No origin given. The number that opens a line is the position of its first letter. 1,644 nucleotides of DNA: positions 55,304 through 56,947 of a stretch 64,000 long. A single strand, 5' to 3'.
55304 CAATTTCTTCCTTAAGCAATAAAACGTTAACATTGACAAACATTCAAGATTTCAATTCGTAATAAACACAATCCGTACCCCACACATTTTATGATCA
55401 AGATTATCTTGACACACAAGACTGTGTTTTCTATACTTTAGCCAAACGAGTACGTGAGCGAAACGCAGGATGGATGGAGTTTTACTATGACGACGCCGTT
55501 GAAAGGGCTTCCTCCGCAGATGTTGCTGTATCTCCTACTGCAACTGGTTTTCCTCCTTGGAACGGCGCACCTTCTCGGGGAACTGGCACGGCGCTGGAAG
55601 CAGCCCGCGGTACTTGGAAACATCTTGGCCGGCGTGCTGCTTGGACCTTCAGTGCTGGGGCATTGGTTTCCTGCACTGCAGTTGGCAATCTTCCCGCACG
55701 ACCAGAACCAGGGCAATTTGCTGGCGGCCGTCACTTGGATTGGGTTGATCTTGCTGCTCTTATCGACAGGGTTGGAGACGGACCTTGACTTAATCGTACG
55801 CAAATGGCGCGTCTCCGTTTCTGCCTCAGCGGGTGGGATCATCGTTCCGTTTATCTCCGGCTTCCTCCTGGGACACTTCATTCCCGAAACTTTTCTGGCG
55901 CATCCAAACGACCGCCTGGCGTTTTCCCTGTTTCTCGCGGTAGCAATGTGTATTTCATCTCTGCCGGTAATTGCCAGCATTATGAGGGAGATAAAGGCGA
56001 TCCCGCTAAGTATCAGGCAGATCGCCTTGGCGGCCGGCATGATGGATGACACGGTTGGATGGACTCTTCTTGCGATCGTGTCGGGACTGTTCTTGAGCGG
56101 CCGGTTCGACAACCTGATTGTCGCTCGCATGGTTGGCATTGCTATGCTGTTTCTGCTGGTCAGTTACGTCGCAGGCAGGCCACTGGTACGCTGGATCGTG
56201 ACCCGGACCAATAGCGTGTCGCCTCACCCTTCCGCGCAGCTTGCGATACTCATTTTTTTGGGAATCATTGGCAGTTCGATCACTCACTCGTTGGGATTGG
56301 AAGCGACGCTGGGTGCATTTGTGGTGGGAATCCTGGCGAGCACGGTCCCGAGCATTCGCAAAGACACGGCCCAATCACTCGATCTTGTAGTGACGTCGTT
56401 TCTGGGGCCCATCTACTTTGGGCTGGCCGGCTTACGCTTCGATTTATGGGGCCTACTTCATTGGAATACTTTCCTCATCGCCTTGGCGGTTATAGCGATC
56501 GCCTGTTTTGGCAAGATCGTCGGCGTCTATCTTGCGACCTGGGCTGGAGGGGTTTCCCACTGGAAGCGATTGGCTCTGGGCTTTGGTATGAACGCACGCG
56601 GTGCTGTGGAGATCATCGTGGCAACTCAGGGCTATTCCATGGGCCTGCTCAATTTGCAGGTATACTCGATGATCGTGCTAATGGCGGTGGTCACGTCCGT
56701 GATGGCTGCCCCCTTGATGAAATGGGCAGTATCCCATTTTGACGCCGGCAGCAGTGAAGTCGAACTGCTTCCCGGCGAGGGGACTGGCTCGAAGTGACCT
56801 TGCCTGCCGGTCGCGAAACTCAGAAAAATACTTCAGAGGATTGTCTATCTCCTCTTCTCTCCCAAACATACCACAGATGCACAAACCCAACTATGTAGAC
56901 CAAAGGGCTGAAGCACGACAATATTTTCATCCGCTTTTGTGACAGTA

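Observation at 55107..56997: selC followed by a G+C-rich single-gene islet bounded by a direct repeat of the tRNA 3' end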

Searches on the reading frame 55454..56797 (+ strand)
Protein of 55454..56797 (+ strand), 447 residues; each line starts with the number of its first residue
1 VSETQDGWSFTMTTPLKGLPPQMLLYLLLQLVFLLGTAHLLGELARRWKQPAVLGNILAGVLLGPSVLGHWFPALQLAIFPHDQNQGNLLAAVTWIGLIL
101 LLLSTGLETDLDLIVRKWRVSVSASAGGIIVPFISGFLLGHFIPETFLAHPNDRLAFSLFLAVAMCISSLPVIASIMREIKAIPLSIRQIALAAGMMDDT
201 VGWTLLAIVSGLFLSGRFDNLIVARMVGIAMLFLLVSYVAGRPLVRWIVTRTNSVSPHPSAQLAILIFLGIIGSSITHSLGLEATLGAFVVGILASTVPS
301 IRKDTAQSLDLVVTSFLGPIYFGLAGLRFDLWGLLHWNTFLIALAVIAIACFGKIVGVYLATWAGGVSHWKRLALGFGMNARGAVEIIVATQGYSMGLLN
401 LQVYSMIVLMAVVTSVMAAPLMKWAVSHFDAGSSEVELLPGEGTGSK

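Call 7: search_protein_families(library=pfam, proteins=[window:55454-56797:+])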
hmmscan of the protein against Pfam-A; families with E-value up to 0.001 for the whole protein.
window:55454-56797:+ (447 aa): 1 family
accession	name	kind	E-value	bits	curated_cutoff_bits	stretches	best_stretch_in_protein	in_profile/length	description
PF00999.27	Na_H_Exchanger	-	5.6e-49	167.4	26.2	1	40-423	6-374/375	Sodium/hydrogen exchanger, transmembrane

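Call 8: find_homologous_proteins(query=window:55454-56797:+)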
Query window:55454-56797:+ (447 aa): 1599 proteins with E <= 0.001 among 8000 candidates; the best 120 are listed.
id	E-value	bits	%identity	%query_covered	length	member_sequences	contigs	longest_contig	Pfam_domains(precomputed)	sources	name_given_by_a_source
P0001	1.7e-274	929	100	98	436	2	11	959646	PF00999.27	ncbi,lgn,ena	ncbi:MAG: cation:proton antiporter [Smithella sp.]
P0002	2.3e-223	760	81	96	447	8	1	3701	PF00999.27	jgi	jgi:Kef-type K+ transport system membrane component KefB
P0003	2.4e-167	575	64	93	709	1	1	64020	PF00999.27,PF00582.33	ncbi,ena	-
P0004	1.8e-165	569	63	93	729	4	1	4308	PF00999.27,PF00582.33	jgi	jgi:Kef-type K+ transport system membrane component KefB/nucleotide-binding universal stress UspA fa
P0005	1.1e-160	554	63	91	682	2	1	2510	PF00999.27,PF00582.33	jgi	jgi:Kef-type K+ transport system membrane component KefB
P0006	1.7e-150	520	58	93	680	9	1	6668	PF00999.27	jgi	-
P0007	1.2e-143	497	57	93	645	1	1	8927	PF00999.27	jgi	jgi:Kef-type K+ transport system membrane component KefB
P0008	4.5e-133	463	82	60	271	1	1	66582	PF00999.27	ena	-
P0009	3.8e-130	453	51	94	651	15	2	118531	PF00999.27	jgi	-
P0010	4.7e-130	453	51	93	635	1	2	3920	PF00999.27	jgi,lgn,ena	jgi:Kef-type K+ transport system membrane component KefB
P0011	7.1e-130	452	52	94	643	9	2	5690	PF00999.27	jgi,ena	jgi:Kef-type K+ transport system membrane component KefB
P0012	4.5e-128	446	88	56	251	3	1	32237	PF00999.27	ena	-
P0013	9.3e-126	438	51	94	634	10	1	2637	PF00999.27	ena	-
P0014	9.2e-125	435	51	94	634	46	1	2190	PF00999.27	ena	-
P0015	2.0e-124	434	51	92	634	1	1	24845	PF00999.27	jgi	-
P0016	3.4e-124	433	50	94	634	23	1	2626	PF00999.27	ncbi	-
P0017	8.9e-124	432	50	94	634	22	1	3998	PF00999.27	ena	-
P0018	3.7e-123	430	51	91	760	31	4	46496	PF00999.27,PF00582.33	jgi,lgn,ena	-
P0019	5.8e-123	429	100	46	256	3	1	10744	PF00999.27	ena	-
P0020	4.9e-122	426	51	91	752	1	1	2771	PF00999.27,PF00582.33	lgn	-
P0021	3.1e-121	424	48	96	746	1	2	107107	PF00999.27,PF00582.33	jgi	jgi:Kef-type K+ transport system membrane component KefB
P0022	4.1e-121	423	51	91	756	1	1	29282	PF00999.27,PF00582.33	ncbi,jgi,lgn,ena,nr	ncbi:MAG: cation:proton antiporter [Iphinoe sp. HA4291-MV1]|jgi:Kef-type K+ transport system membran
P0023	9.5e-121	422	50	92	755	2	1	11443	PF00999.27,PF00582.33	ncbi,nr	ncbi:MAG: cation:proton antiporter [Rhizonema sp. NSF051]|nr:cation:proton antiporter [Rhizonema sp.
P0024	1.9e-120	421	51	91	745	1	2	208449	PF00999.27,PF00582.33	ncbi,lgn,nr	ncbi:MAG: cation:proton antiporter [Aulosira sp. ZfuVER01]|nr:cation:proton antiporter [Aulosira sp.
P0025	2.4e-120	421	51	88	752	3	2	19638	PF00999.27,PF00582.33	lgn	-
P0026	2.5e-120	421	50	91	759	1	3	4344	PF00999.27,PF00582.33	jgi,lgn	-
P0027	3.6e-120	420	50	91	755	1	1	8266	PF00999.27,PF00582.33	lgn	-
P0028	4.4e-120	420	51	91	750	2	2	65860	PF00999.27,PF00582.33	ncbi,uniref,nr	ncbi:cation:proton antiporter [Stenomitos frigidus]|uniref:Sodium:proton antiporter n=1 Tax=Stenomit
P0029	5.3e-120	420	50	92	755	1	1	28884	PF00999.27,PF00582.33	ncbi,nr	ncbi:MAG: cation:proton antiporter [Rhizonema sp. PD37]|nr:cation:proton antiporter [Rhizonema sp. P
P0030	5.5e-120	419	50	91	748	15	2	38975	PF00999.27,PF00582.33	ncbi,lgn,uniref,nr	ncbi:cation:proton antiporter [Nostoc sp. 106C]|uniref:cation:proton antiporter domain-containing pr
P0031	7.0e-120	419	48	96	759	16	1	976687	PF00999.27,PF00582.33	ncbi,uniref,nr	ncbi:cation:proton antiporter domain-containing protein [Nannocystis radixulma]|uniref:Cation:proton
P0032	8.7e-120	419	50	91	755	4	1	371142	PF00999.27,PF00582.33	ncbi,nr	ncbi:MAG: cation:proton antiporter [Brasilonema octagenarum HA4186-MV1]|nr:cation:proton antiporter 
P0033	9.0e-120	419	50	91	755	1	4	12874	PF00999.27,PF00582.33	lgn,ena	-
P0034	1.1e-119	419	51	88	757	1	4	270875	PF00999.27,PF00582.33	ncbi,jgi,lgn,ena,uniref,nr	ncbi:cation:proton antiporter [Aetokthonos hydrillicola Thurmond2011]|jgi:Kef-type K+ transport syst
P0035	1.4e-119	418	50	91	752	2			PF00999.27,PF00582.33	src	-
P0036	1.7e-119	418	50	91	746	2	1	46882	PF00999.27,PF00582.33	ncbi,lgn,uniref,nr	ncbi:cation:proton antiporter [Dendronalium sp. ChiSLP03b]|uniref:cation:proton antiporter domain-co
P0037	1.8e-119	418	48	96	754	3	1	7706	PF00999.27,PF00582.33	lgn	-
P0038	4.8e-119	416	49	91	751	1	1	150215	PF00999.27,PF00582.33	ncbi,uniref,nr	ncbi:cation:proton antiporter [Iningainema tapete]|uniref:Cation:proton antiporter n=1 Tax=Iningaine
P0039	4.9e-119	416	50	91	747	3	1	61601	PF00999.27,PF00582.33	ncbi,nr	ncbi:cation:proton antiporter [Dendronalium phyllosphericum]|nr:cation:proton antiporter [Dendronali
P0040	5.7e-119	416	50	91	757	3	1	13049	PF00999.27,PF00582.33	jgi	jgi:Kef-type K+ transport system membrane component KefB/nucleotide-binding universal stress UspA fa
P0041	5.8e-119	416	50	91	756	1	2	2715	PF00999.27,PF00582.33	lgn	-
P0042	9.8e-119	415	48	96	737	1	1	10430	PF00999.27,PF00582.33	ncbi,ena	-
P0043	1.4e-118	415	50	91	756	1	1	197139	PF00999.27,PF00582.33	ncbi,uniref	ncbi:cation:proton antiporter [Scytonema sp. NUACC26]|uniref:cation:proton antiporter domain-contain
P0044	1.6e-118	415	48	96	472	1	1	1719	PF00999.27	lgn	-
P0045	1.9e-118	414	48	100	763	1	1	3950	PF00999.27,PF00582.33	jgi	-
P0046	2.2e-118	414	52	87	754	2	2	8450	PF00999.27,PF00582.33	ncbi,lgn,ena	-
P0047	2.6e-118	414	50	92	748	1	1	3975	PF00999.27,PF00582.33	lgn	-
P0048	3.8e-118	413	49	97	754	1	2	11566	PF00999.27,PF00582.33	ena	-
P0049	4.3e-118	413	50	91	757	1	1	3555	PF00999.27,PF00582.33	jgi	jgi:Kef-type K+ transport system membrane component KefB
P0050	6.0e-118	413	50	96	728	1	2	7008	PF00999.27,PF00582.33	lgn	-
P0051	6.9e-118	413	49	92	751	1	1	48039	PF00999.27,PF00582.33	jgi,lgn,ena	jgi:Kef-type K+ transport system membrane component KefB/nucleotide-binding universal stress UspA fa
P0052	8.1e-118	412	50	91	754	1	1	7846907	PF00999.27,PF00582.33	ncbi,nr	ncbi:sodium:proton antiporter [Nostocales cyanobacterium HT-58-2]|nr:sodium:proton antiporter [Nosto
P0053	8.9e-118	412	51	88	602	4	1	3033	PF00999.27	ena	-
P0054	1.0e-117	412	50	90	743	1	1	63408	PF00999.27,PF00582.33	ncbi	-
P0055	1.1e-117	412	50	91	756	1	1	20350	PF00999.27,PF00582.33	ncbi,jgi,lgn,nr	ncbi:MAG: cation:proton antiporter [Brasilonema angustatum HA4187-MV1]|jgi:Kef-type K+ transport sys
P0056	1.1e-117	412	52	86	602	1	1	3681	PF00999.27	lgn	-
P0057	1.2e-117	412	50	92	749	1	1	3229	PF00999.27,PF00582.33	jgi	jgi:Kef-type K+ transport system membrane component KefB/nucleotide-binding universal stress UspA fa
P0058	1.3e-117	412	50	91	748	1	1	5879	PF00999.27,PF00582.33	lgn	-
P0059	1.3e-117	412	50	91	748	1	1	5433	PF00999.27,PF00582.33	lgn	-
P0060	1.6e-117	411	50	91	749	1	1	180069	PF00999.27,PF00582.33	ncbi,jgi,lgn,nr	ncbi:MAG: cation:proton antiporter [Tildeniella nuda ZEHNDER 1965/U140]|jgi:Kef-type K+ transport sy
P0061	1.9e-117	411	50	92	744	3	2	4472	PF00999.27,PF00582.33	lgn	-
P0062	1.9e-117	411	50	91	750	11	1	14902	PF00999.27,PF00582.33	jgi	-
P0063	2.2e-117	411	47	96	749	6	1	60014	PF00999.27,PF00582.33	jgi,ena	-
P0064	4.0e-117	410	50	91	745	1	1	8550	PF00999.27,PF00582.33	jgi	jgi:Kef-type K+ transport system membrane component KefB/nucleotide-binding universal stress UspA fa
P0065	4.1e-117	410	49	91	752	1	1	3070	PF00999.27,PF00582.33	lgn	-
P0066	4.2e-117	410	49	96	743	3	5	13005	PF00999.27,PF00582.33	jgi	jgi:Kef-type K+ transport system membrane component KefB/nucleotide-binding universal stress UspA fa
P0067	4.7e-117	410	50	91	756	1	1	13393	PF00999.27,PF00582.33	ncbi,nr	ncbi:MAG: cation:proton antiporter [Stigonema ocellatum SAG 48.90 = DSM 106950]|nr:cation:proton ant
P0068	6.0e-117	409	50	91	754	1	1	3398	PF00999.27,PF00582.33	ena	-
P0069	6.7e-117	409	50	90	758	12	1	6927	PF00999.27,PF00582.33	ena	-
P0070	7.4e-117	409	49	91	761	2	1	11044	PF00999.27,PF00582.33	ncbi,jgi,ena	-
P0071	8.2e-117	409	51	91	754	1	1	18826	PF00999.27,PF00582.33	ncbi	ncbi:MAG TPA: cation:proton antiporter [Stenomitos sp.]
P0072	9.5e-117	409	50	90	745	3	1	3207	PF00999.27,PF00582.33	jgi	jgi:Kef-type K+ transport system membrane component KefB/nucleotide-binding universal stress UspA fa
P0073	1.2e-116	408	49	91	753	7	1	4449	PF00999.27,PF00582.33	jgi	jgi:Kef-type K+ transport system membrane component KefB/nucleotide-binding universal stress UspA fa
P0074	1.7e-116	408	50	91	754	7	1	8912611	PF00999.27,PF00582.33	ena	-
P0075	1.7e-116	408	50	92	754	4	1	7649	PF00999.27,PF00582.33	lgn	-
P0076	2.0e-116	408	49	91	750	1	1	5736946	PF00999.27,PF00582.33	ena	-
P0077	2.1e-116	408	48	96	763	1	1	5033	PF00999.27,PF00582.33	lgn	-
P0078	2.1e-116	408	48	92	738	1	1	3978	PF00999.27,PF00582.33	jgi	jgi:Kef-type K+ transport system membrane component KefB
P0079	2.1e-116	408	49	91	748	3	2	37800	PF00999.27,PF00582.33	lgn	-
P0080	2.2e-116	408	50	91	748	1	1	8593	PF00999.27,PF00582.33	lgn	-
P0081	2.3e-116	408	50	91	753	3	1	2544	PF00999.27,PF00582.33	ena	-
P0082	2.7e-116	407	50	92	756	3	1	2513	PF00999.27,PF00582.33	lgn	-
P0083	3.2e-116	407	50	92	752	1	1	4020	PF00999.27,PF00582.33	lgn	-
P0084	3.3e-116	407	48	98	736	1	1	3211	PF00999.27,PF00582.33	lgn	-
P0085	3.7e-116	407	50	91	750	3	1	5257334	PF00999.27,PF00582.33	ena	-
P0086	3.7e-116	407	50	92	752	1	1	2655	PF00999.27,PF00582.33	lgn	-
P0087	4.4e-116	407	48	91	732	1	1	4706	PF00999.27,PF00582.33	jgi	jgi:Kef-type K+ transport system membrane component KefB/nucleotide-binding universal stress UspA fa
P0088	4.5e-116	407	50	91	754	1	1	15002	PF00999.27,PF00582.33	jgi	-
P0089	4.8e-116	406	50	94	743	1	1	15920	PF00999.27,PF00582.33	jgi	jgi:Kef-type K+ transport system membrane component KefB/nucleotide-binding universal stress UspA fa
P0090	5.6e-116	406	50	92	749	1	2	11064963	PF00999.27,PF00582.33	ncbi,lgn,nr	ncbi:sodium/hydrogen exchanger [Calothrix sp. NIES-4071]|nr:sodium/hydrogen exchanger [Calothrix sp.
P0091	5.8e-116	406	50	91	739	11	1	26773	PF00999.27,PF00582.33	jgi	jgi:Kef-type K+ transport system membrane component KefB/nucleotide-binding universal stress UspA fa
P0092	6.6e-116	406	50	91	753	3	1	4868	PF00999.27,PF00582.33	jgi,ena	jgi:Kef-type K+ transport system membrane component KefB/nucleotide-binding universal stress UspA fa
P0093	1.2e-115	405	50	90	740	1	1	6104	PF00999.27,PF00582.33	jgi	jgi:Kef-type K+ transport system membrane component KefB/nucleotide-binding universal stress UspA fa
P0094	1.4e-115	405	47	91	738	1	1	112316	PF00999.27,PF00582.33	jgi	jgi:Kef-type K+ transport system membrane component KefB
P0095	1.5e-115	405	50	92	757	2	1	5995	PF00999.27,PF00582.33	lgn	-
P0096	1.5e-115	405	49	90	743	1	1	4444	PF00999.27,PF00582.33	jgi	jgi:Kef-type K+ transport system membrane component KefB/nucleotide-binding universal stress UspA fa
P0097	1.6e-115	405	49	91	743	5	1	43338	PF00999.27,PF00582.33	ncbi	-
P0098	1.7e-115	405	49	90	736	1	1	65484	PF00999.27,PF00582.33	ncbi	-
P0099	2.0e-115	404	50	90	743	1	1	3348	PF00999.27,PF00582.33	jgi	jgi:Kef-type K+ transport system membrane component KefB/nucleotide-binding universal stress UspA fa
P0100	2.1e-115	404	48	92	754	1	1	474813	PF00999.27,PF00582.33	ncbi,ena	-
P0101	2.7e-115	404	47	97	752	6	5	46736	PF00999.27,PF00582.33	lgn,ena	-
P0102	2.8e-115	404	49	91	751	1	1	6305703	PF00999.27,PF00582.33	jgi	jgi:Kef-type K+ transport system membrane component KefB/nucleotide-binding universal stress UspA fa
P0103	3.4e-115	404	49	91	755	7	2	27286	PF00999.27,PF00582.33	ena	-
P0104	3.9e-115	403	50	90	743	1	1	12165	PF00999.27,PF00582.33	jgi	jgi:Kef-type K+ transport system membrane component KefB/nucleotide-binding universal stress UspA fa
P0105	4.3e-115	403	49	94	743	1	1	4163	PF00999.27,PF00582.33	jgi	jgi:Kef-type K+ transport system membrane component KefB/nucleotide-binding universal stress UspA fa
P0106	6.0e-115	403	46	97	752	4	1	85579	PF00999.27,PF00582.33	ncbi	-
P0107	6.8e-115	403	49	90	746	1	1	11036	PF00999.27,PF00582.33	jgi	jgi:Kef-type K+ transport system membrane component KefB/nucleotide-binding universal stress UspA fa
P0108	6.9e-115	403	49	90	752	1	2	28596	PF00999.27,PF00582.33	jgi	jgi:Kef-type K+ transport system membrane component KefB/nucleotide-binding universal stress UspA fa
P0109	7.8e-115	402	49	92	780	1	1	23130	PF00999.27,PF00582.33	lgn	-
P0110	7.9e-115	402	48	91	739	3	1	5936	PF00999.27,PF00582.33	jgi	jgi:Kef-type K+ transport system membrane component KefB/nucleotide-binding universal stress UspA fa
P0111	8.2e-115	402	50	92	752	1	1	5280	PF00999.27,PF00582.33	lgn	-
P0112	8.6e-115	402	50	92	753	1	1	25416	PF00999.27,PF00582.33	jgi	jgi:Kef-type K+ transport system membrane component KefB/nucleotide-binding universal stress UspA fa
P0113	8.7e-115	402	48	92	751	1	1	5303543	PF00999.27,PF00582.33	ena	-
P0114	9.0e-115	402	48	96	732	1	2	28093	PF00999.27,PF00582.33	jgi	jgi:Kef-type K+ transport system membrane component KefB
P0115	9.9e-115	402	48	91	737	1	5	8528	PF00999.27,PF00582.33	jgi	jgi:Kef-type K+ transport system membrane component KefB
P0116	1.0e-114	402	49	92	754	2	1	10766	PF00999.27,PF00582.33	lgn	-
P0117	1.0e-114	402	49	91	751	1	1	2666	PF00999.27,PF00582.33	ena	-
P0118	1.1e-114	402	49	92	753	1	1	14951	PF00999.27,PF00582.33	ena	-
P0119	1.1e-114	402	49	92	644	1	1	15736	PF00999.27,PF00582.33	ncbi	ncbi:MAG TPA: cation:proton antiporter, partial [Coleofasciculaceae cyanobacterium]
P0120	1.3e-114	402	50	90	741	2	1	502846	PF00999.27,PF00582.33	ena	-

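Call 9: find_encoding_contigs(protein=P0001, flank=6000, max_places=10)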
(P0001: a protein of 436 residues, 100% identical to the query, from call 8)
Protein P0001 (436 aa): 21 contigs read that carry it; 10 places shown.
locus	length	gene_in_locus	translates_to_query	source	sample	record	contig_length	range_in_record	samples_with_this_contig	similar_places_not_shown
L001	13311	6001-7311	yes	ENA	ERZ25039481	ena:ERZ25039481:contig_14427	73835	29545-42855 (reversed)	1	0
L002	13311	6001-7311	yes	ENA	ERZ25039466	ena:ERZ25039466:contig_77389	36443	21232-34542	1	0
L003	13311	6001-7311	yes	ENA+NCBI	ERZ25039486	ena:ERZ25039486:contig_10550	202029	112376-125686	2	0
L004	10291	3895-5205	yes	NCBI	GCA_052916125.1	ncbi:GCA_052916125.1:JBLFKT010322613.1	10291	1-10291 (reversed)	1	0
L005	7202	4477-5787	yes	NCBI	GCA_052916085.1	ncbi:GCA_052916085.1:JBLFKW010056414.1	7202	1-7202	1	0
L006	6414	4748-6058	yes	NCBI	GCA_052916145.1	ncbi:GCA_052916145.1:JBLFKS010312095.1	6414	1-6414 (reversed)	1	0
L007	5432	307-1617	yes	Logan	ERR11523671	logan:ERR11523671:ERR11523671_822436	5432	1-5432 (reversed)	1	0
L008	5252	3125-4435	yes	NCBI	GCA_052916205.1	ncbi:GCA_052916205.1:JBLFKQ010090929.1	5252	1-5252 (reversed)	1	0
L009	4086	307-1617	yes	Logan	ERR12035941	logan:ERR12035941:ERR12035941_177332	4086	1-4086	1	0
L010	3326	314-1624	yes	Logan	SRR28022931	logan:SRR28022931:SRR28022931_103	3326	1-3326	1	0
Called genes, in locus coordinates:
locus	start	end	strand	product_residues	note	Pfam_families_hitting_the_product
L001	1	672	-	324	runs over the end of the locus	PF13623:SurA_N_2, PF13624:SurA_N_3, PF09312:SurA_N, PF13145:Rotamase_2, PF13616:Rotamase_3, PF00639:Rotamase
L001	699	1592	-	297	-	PF13623:SurA_N_2, PF13624:SurA_N_3, PF09312:SurA_N, PF13616:Rotamase_3, PF13145:Rotamase_2, PF00639:Rotamase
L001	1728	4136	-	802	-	PF02559:CarD_TRCF_RID, PF00270:DEAD, PF04851:ResIII, PF00271:Helicase_C, PF03461:TRCF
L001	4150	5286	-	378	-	PF17757:UvrB_inter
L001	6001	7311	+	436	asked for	PF00999:Na_H_Exchanger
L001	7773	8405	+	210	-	-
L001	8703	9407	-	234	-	PF04402:SIMPL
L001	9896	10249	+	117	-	-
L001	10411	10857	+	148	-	PF00582:Usp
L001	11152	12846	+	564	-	PF10282:Lactonase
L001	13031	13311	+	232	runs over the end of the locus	PF10411:DsbC_N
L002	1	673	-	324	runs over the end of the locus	PF13623:SurA_N_2, PF13624:SurA_N_3, PF09312:SurA_N, PF13145:Rotamase_2, PF13616:Rotamase_3, PF00639:Rotamase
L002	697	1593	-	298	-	PF13623:SurA_N_2, PF13624:SurA_N_3, PF09312:SurA_N, PF13616:Rotamase_3, PF13145:Rotamase_2, PF00639:Rotamase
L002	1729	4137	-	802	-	PF02559:CarD_TRCF_RID, PF00270:DEAD, PF04851:ResIII, PF00271:Helicase_C, PF03461:TRCF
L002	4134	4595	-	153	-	-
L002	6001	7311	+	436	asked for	PF00999:Na_H_Exchanger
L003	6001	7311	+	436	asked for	PF00999:Na_H_Exchanger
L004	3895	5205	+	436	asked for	PF00999:Na_H_Exchanger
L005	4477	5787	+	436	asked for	PF00999:Na_H_Exchanger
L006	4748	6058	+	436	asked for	PF00999:Na_H_Exchanger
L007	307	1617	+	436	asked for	PF00999:Na_H_Exchanger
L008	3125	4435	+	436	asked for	PF00999:Na_H_Exchanger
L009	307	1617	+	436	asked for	PF00999:Na_H_Exchanger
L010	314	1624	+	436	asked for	PF00999:Na_H_Exchanger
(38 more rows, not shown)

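Call 10: find_encoding_contigs(protein=P0012, flank=8000, max_places=4)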
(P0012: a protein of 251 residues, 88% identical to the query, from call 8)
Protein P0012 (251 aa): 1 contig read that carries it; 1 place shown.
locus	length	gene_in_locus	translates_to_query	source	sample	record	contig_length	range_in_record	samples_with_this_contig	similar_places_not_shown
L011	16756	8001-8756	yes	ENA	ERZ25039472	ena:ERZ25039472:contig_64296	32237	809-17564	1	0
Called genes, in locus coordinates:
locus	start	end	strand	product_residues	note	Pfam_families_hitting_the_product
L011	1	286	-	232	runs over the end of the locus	PF17755:UvrA_DNA-bind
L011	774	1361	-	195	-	-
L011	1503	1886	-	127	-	PF09312:SurA_N (weak)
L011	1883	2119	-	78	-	-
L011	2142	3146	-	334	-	PF13624:SurA_N_3, PF13623:SurA_N_2, PF09312:SurA_N, PF13616:Rotamase_3, PF13145:Rotamase_2, PF00639:Rotamase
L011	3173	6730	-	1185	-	PF17757:UvrB_inter, PF02559:CarD_TRCF_RID, PF00270:DEAD, PF04851:ResIII, PF00271:Helicase_C, PF03461:TRCF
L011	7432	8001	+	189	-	PF00999:Na_H_Exchanger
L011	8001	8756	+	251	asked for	PF00999:Na_H_Exchanger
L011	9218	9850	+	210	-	-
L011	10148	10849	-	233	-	PF04402:SIMPL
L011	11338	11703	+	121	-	-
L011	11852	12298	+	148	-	PF00582:Usp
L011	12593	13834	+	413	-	-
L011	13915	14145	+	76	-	-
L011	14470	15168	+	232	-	PF10411:DsbC_N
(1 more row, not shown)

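Call 11: find_encoding_contigs(protein=P0008, flank=8000, max_places=4)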
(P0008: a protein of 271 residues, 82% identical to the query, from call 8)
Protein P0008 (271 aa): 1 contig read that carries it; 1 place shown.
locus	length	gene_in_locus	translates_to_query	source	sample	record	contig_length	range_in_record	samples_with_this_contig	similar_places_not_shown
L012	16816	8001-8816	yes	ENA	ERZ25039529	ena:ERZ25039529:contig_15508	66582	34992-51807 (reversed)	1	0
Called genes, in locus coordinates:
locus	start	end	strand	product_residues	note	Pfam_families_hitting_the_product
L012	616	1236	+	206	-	-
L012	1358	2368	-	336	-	PF25174:Beta-prop_THOC3 (weak)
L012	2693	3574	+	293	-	PF00005:ABC_tran, PF13304:AAA_21 (weak)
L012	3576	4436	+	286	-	-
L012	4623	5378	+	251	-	PF00005:ABC_tran, PF13304:AAA_21 (weak)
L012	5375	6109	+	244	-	-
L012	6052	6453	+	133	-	-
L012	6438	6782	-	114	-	-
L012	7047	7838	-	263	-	-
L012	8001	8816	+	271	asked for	PF00999:Na_H_Exchanger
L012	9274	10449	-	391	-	PF00155:Aminotran_1_2, PF01041:DegT_DnrJ_EryC1 (weak)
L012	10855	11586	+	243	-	PF12728:HTH_17, PF00359:PTS_EIIA_2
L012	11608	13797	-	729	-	PF11897:DUF3417, PF00343:Phosphorylase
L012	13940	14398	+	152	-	-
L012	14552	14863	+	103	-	PF01985:CRS1_YhbY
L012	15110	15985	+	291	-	PF06182:ABC2_membrane_6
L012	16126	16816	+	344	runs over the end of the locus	PF01223:Endonuclease_NS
